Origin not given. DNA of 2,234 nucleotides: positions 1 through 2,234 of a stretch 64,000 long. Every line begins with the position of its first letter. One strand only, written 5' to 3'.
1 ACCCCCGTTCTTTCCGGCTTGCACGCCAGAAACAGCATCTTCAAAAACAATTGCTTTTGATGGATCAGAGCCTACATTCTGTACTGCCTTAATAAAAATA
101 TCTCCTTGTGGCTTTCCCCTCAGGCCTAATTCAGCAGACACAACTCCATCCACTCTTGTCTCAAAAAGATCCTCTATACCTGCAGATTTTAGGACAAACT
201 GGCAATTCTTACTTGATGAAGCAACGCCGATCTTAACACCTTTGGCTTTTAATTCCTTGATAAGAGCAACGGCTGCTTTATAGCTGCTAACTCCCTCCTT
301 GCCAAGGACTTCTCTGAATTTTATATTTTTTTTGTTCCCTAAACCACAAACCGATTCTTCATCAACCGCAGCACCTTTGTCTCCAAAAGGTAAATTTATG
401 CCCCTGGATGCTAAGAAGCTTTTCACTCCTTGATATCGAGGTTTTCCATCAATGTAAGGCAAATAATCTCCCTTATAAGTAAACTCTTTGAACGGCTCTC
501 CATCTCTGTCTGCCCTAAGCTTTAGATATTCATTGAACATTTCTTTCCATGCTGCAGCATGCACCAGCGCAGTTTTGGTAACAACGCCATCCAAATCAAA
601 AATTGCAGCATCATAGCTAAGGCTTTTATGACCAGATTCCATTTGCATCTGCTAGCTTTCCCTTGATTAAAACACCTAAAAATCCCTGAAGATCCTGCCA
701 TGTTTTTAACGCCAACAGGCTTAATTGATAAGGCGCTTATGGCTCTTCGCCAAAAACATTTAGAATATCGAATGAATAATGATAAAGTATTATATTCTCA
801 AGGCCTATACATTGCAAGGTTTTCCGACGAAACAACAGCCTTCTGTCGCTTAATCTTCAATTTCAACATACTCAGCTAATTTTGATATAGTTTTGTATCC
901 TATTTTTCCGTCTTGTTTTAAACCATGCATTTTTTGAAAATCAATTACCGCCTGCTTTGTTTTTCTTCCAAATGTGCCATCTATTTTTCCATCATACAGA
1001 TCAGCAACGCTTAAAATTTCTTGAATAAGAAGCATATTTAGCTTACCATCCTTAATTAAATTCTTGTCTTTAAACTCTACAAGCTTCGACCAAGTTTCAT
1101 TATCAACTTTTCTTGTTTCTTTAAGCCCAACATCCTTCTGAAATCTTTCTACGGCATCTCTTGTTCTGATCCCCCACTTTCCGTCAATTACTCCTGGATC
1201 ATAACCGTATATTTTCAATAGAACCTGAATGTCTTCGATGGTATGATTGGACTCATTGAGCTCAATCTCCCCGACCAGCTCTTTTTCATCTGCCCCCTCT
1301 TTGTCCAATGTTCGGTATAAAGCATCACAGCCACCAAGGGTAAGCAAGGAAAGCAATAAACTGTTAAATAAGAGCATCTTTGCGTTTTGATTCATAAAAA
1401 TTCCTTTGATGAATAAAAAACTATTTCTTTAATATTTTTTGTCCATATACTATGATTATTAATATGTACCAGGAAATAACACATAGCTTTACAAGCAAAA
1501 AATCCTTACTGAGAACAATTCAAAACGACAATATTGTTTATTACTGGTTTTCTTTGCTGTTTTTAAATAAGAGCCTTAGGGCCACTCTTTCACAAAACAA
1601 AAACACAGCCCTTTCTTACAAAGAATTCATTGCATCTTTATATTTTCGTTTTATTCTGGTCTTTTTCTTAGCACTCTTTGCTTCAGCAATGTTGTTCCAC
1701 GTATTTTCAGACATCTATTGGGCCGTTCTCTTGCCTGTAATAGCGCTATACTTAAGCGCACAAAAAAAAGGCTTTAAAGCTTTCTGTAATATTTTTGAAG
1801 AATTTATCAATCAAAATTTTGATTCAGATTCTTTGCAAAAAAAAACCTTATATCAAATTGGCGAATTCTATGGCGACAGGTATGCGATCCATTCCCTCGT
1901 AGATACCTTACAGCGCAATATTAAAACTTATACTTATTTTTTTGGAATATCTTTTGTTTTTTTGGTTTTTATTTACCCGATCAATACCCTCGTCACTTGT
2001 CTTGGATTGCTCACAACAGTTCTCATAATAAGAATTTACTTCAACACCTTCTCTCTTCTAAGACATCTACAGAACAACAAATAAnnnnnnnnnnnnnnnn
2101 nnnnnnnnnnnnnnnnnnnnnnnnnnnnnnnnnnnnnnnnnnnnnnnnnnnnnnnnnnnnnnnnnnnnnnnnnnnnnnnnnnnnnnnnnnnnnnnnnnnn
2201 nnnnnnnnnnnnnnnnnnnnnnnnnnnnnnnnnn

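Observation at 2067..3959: Radical SAM / B12-binding enzyme fused to a large integral-membrane domain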

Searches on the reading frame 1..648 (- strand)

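Call 73: search_protein_families(library=pfam, proteins=[window:1-648:-], max_evalue=0.00001)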
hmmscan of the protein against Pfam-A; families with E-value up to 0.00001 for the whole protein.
window:1-648:- (216 aa): 2 families
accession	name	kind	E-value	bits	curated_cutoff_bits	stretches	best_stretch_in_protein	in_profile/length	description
PF00702.32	Hydrolase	-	6.2e-23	82.6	26.4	1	12-216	1-191/191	haloacid dehalogenase-like hydrolase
PF13419.12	HAD_2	-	1.5e-16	61.5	23.8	1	16-215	2-171/178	Haloacid dehalogenase-like hydrolase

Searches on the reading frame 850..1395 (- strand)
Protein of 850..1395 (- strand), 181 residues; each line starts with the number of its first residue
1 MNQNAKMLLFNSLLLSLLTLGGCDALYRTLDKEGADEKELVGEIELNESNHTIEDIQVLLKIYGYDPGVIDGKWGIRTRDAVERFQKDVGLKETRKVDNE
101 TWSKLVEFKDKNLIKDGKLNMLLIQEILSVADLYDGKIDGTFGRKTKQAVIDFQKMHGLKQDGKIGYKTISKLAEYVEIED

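Call 13: search_protein_families(library=pfam, proteins=[window:850-1395:-], max_evalue=1)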
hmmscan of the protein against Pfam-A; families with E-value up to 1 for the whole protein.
window:850-1395:- (181 aa): 3 families
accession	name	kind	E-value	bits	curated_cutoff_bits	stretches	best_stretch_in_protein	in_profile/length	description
PF01471.23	PG_binding_1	-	2.3e-30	105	23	2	122-173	6-57/57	Putative peptidoglycan binding domain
PF09374.15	PG_binding_3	-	1.6e-06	28.6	24.6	1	122-150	4-31/76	Predicted Peptidoglycan domain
PF08823.16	PG_binding_2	-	0.0058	17.3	21.1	0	49-87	14-52/74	Putative peptidoglycan binding domain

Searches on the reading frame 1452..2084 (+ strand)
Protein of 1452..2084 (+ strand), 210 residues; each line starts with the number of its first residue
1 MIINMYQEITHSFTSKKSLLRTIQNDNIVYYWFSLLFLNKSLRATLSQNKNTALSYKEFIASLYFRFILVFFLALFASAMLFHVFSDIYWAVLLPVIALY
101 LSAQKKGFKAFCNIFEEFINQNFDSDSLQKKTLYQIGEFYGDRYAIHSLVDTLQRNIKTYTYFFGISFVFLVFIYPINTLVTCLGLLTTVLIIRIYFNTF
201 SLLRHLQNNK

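Call 13: search_protein_families(library=pfam, proteins=[window:1452-2084:+], max_evalue=1)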
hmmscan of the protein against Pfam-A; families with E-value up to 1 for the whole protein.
window:1452-2084:+ (210 aa): 1 family
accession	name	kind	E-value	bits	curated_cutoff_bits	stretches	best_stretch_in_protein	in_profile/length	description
PF11808.13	PhoR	-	0.96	10.3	27.1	0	166-209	12-55/86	Phosphate regulon sensor protein PhoR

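Call 34: search_protein_families(library=ncbifam, proteins=[window:1452-2084:+], max_evalue=1e-10)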
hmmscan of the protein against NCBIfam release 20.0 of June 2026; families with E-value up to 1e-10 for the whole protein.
window:1452-2084:+ (210 aa): 0 families

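Call 35: search_protein_families(library=padloc, proteins=[window:1452-2084:+], max_evalue=0.01)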
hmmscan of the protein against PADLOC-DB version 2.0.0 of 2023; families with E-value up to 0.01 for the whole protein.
window:1452-2084:+ (210 aa): 0 families

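Call 54: find_homologous_proteins(query=A4, max_evalue=0.001)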
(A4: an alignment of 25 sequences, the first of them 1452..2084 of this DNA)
Query A4 (25 sequences) (210 aa, profile of the alignment): 16 proteins with E <= 0.001 among 4002 candidates.
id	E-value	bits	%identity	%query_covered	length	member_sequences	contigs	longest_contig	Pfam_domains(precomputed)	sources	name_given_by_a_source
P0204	1.3e-60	223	30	79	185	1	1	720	-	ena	-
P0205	9.9e-52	194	100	98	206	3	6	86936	-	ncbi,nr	ncbi:MAG: hypothetical protein A2Y03_06265 [Omnitrophica WOR_2 bacterium GWF2_38_59]|nr:MAG: hypothe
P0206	2.8e-49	186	23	66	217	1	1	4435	-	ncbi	ncbi:MAG: hypothetical protein V2A70_00105, partial [Candidatus Omnitrophota bacterium]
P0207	1.8e-47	180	69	98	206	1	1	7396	-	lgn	-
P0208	2.1e-47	180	34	83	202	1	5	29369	-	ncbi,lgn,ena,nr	ncbi:MAG: hypothetical protein KAS66_09530 [Candidatus Omnitrophica bacterium]|nr:hypothetical prote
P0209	7.8e-46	175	25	19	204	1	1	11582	-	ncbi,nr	ncbi:MAG: hypothetical protein HQL19_05775 [Candidatus Omnitrophica bacterium]|nr:hypothetical prote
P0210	8.1e-38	148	23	39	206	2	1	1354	-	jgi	jgi:hypothetical protein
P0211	2.3e-37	147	30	88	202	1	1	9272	-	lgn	-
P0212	2.7e-37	147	37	18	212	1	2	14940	-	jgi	jgi:hypothetical protein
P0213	5.5e-37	146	45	10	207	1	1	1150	-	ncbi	-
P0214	7.1e-37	145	50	10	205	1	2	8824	-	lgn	-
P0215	1.0e-34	138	28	31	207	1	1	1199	-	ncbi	-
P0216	2.6e-34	137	53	9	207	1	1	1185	-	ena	-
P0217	3.9e-34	136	29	37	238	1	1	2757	-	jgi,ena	-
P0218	1.5e-33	134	24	70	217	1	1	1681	-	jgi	jgi:hypothetical protein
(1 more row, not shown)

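Call 75: search_solved_structures(query=A4, max_evalue=5)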
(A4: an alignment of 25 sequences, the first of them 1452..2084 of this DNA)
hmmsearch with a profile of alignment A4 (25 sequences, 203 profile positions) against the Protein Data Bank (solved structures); distinct sequences matched with E-value up to 5: 0.
